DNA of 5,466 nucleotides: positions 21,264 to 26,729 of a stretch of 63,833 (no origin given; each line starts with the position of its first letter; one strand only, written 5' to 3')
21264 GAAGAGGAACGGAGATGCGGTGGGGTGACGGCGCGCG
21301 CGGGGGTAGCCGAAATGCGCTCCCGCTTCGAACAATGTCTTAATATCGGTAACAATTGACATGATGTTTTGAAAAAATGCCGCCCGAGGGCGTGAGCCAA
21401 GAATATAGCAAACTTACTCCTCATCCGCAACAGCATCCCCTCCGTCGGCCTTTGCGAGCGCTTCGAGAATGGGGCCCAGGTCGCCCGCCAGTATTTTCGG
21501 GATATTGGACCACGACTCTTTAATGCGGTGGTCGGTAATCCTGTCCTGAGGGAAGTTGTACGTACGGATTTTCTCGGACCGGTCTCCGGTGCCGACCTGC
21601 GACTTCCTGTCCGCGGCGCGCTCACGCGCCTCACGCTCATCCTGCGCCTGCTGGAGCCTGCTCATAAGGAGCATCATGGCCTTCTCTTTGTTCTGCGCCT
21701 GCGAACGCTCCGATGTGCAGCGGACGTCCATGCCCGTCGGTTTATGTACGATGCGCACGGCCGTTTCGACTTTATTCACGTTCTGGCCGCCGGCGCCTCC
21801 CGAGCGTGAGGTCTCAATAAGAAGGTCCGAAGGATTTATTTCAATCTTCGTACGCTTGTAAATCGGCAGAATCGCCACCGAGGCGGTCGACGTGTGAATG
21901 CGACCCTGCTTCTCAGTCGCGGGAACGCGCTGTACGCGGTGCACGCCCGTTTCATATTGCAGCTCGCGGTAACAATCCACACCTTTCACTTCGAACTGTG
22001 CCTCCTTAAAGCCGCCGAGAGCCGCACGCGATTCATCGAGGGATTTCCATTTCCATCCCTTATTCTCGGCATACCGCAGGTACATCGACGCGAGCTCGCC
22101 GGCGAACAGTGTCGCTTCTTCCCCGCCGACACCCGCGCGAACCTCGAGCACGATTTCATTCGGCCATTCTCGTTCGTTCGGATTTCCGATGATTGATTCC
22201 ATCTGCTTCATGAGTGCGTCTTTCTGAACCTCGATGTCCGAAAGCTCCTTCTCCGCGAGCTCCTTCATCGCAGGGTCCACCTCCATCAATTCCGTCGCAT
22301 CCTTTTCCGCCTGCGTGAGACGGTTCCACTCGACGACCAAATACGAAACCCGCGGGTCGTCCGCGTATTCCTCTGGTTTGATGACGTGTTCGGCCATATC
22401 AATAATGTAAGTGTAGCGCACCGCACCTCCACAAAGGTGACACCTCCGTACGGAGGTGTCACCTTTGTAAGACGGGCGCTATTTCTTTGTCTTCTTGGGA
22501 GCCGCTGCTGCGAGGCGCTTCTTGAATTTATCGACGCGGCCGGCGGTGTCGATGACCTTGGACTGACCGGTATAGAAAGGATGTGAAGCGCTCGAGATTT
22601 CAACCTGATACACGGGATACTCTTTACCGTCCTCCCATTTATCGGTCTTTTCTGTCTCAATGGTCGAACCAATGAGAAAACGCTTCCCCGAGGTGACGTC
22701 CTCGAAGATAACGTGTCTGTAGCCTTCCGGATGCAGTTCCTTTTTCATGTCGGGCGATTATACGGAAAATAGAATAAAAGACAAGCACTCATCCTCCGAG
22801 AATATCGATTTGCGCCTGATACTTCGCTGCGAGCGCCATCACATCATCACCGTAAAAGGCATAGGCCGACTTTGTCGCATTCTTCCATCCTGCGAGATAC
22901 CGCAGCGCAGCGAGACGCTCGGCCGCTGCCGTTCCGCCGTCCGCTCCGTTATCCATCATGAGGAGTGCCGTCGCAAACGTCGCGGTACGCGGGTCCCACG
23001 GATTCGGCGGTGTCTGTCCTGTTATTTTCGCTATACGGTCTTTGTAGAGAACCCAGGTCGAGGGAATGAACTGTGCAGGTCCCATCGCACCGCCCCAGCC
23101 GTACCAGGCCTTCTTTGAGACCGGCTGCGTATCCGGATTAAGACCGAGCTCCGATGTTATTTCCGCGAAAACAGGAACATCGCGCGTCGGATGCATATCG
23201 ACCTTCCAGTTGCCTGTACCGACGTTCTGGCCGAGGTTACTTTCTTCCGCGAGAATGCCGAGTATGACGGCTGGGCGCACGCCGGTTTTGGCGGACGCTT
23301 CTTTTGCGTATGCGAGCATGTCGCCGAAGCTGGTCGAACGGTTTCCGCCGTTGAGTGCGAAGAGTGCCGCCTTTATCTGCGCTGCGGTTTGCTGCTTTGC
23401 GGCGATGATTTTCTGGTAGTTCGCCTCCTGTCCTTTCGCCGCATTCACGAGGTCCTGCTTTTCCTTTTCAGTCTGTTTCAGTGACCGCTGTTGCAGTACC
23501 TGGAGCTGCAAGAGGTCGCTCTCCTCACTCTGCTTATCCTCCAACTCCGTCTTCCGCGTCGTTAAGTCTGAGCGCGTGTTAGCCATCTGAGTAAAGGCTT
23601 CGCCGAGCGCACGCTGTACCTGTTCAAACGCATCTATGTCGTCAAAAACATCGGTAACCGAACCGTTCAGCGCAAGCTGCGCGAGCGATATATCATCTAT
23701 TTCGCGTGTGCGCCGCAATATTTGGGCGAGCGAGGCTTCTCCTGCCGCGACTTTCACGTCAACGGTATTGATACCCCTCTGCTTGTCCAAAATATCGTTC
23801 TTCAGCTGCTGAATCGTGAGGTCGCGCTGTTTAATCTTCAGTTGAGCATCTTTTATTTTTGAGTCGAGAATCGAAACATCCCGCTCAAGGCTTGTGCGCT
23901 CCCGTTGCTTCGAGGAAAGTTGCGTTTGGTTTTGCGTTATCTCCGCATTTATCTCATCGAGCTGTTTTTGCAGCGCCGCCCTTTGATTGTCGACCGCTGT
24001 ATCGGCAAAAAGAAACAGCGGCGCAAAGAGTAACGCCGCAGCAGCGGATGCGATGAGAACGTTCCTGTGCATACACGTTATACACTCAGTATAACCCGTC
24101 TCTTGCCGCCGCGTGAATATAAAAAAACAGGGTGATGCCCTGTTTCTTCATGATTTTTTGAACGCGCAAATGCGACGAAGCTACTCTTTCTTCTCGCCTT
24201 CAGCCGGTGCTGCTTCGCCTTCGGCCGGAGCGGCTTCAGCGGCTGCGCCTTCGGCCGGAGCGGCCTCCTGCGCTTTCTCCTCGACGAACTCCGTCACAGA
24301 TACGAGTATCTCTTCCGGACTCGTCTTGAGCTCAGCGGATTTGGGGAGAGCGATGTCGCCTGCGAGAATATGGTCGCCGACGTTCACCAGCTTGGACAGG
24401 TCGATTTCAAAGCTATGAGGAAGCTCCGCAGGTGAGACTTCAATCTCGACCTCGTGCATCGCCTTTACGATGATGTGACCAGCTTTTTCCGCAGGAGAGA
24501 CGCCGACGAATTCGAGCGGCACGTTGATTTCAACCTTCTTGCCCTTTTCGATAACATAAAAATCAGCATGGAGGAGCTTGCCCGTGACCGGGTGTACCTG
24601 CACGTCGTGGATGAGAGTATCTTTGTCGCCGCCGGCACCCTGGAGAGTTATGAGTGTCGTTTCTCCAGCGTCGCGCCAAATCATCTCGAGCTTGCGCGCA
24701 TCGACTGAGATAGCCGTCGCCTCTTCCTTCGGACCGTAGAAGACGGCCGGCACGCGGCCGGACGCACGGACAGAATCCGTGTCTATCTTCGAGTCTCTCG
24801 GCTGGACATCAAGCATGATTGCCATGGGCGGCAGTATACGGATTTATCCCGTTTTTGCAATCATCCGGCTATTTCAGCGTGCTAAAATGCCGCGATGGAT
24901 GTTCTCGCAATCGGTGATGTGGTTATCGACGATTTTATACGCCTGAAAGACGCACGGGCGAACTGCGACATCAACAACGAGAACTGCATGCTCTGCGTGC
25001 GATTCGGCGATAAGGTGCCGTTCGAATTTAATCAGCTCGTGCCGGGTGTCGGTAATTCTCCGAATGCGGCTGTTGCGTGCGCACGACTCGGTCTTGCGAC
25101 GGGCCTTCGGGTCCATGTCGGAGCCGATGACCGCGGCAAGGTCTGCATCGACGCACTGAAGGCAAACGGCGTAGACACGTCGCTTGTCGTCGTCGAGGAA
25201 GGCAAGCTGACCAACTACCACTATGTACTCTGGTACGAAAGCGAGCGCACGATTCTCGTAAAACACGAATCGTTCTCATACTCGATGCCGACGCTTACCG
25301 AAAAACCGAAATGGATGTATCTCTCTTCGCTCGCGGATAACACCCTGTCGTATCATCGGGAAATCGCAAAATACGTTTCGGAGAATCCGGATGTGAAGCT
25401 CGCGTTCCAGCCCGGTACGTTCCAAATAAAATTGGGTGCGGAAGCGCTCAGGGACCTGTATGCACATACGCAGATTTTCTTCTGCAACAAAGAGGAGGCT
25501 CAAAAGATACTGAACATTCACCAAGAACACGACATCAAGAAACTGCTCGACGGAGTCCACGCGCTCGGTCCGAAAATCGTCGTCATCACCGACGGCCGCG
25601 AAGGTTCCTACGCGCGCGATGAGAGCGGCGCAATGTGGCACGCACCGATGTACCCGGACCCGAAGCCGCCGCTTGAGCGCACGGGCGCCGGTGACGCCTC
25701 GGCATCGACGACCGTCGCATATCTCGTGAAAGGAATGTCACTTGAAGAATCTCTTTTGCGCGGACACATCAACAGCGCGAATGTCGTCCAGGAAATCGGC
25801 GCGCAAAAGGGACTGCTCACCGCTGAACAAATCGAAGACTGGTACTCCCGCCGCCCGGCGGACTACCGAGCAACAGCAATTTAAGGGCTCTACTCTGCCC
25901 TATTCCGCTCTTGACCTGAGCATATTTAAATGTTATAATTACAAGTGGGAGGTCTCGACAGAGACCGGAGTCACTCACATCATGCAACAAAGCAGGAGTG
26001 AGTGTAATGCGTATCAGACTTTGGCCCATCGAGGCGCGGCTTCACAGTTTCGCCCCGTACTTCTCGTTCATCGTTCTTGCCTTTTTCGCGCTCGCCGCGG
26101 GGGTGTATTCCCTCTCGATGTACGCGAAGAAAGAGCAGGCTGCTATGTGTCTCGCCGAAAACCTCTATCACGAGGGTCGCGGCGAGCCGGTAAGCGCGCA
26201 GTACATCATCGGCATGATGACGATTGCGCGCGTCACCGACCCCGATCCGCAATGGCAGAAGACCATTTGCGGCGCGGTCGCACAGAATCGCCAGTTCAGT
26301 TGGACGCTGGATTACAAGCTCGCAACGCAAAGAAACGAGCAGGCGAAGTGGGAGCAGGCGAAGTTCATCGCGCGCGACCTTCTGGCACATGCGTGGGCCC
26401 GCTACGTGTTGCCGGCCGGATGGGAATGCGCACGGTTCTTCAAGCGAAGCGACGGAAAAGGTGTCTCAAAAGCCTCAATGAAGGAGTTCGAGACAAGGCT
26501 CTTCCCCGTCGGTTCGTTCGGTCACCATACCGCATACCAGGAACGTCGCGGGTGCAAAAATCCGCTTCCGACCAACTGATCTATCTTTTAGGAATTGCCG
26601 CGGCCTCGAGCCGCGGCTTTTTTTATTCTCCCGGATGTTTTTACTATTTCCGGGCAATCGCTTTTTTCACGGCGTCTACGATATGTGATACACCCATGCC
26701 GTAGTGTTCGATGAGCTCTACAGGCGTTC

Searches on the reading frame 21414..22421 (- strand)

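Call 14: search_protein_families(library=pfam, proteins=[window:21414-22421:-], max_evalue=0.001)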
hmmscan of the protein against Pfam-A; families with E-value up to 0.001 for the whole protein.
window:21414-22421:- (335 aa): 2 families
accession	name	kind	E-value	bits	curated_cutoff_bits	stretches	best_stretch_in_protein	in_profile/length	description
PF03462.23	PCRF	-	6.2e-50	170.1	24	1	27-182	36-194/194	PCRF domain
PF00472.26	RF-1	-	6.5e-40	136.1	35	1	191-299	3-116/116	RF-1 domain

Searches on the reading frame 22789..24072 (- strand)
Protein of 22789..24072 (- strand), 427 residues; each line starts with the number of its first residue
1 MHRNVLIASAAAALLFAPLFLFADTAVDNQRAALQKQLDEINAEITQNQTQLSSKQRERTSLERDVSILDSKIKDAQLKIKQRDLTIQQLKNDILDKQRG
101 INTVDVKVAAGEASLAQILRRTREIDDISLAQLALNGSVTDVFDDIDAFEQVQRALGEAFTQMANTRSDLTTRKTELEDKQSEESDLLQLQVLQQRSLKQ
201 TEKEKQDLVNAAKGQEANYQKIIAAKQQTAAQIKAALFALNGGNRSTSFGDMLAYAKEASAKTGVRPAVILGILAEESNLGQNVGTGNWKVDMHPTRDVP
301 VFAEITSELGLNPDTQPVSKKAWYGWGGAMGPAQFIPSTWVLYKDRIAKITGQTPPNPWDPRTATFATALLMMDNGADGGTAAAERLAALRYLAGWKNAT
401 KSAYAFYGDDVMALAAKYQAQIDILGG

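Call 15: search_protein_families(library=pfam, proteins=[window:22789-24072:-], max_evalue=0.001)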
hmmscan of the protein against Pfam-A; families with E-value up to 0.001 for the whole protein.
window:22789-24072:- (427 aa): 2 families
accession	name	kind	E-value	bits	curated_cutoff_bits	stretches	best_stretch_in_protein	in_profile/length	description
PF25541.1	TBCA_PH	-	0.0001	22.5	27.8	1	27-95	62-130/139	PH domain-containing proteins, TBCA domain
PF13406.11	SLT_2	-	0.00014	21.6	24.3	0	255-286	76-107/292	Transglycosylase SLT domain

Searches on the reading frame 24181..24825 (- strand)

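Call 15: search_protein_families(library=pfam, proteins=[window:24181-24825:-], max_evalue=0.001)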
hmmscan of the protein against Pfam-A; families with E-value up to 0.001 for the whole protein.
window:24181-24825:- (214 aa): 2 families
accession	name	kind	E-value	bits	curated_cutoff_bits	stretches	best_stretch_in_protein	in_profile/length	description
PF14693.11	Ribosomal_TL5_C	-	1.5e-20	73.7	27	1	97-179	1-82/84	Ribosomal protein TL5, C-terminal domain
PF01386.24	Ribosomal_L25p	-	3.7e-20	72.6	23.6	1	5-89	1-82/82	Ribosomal L25p family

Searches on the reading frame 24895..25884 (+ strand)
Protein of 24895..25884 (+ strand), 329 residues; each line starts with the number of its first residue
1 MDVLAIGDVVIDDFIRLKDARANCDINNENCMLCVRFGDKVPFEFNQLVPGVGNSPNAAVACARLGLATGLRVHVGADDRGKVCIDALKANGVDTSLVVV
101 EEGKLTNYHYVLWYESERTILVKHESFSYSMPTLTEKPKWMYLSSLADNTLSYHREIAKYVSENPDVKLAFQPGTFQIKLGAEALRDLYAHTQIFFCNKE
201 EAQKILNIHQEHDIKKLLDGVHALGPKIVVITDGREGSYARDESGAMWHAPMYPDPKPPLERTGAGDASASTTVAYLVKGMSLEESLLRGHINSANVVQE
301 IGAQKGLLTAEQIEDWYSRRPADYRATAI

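Call 15: search_protein_families(library=pfam, proteins=[window:24895-25884:+], max_evalue=0.001)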
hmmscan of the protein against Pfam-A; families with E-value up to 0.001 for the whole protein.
window:24895-25884:+ (329 aa): 2 families
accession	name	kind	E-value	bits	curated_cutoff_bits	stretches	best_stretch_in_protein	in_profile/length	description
PF00294.29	PfkB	-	5.5e-31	108.4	25.8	1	53-307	37-299/302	pfkB family carbohydrate kinase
PF08543.17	Phos_pyr_kin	-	8.3e-06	25.8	27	1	183-289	110-223/246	Phosphomethylpyrimidine kinase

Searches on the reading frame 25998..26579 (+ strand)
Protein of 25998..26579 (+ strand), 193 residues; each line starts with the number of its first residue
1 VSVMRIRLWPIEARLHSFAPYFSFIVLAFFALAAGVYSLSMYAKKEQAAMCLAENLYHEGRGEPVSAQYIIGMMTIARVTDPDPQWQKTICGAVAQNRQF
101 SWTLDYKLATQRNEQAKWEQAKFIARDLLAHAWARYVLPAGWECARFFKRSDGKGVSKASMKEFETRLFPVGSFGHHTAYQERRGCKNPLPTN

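Call 8: search_protein_families(library=pfam, proteins=[window:25998-26579:+], max_evalue=0.001)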
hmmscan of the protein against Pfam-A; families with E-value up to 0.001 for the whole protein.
window:25998-26579:+ (193 aa): 1 family
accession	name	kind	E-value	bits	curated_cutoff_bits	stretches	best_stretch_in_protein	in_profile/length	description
PF07486.17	Hydrolase_2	-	7e-08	33.5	27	1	62-132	1-64/100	Cell Wall Hydrolase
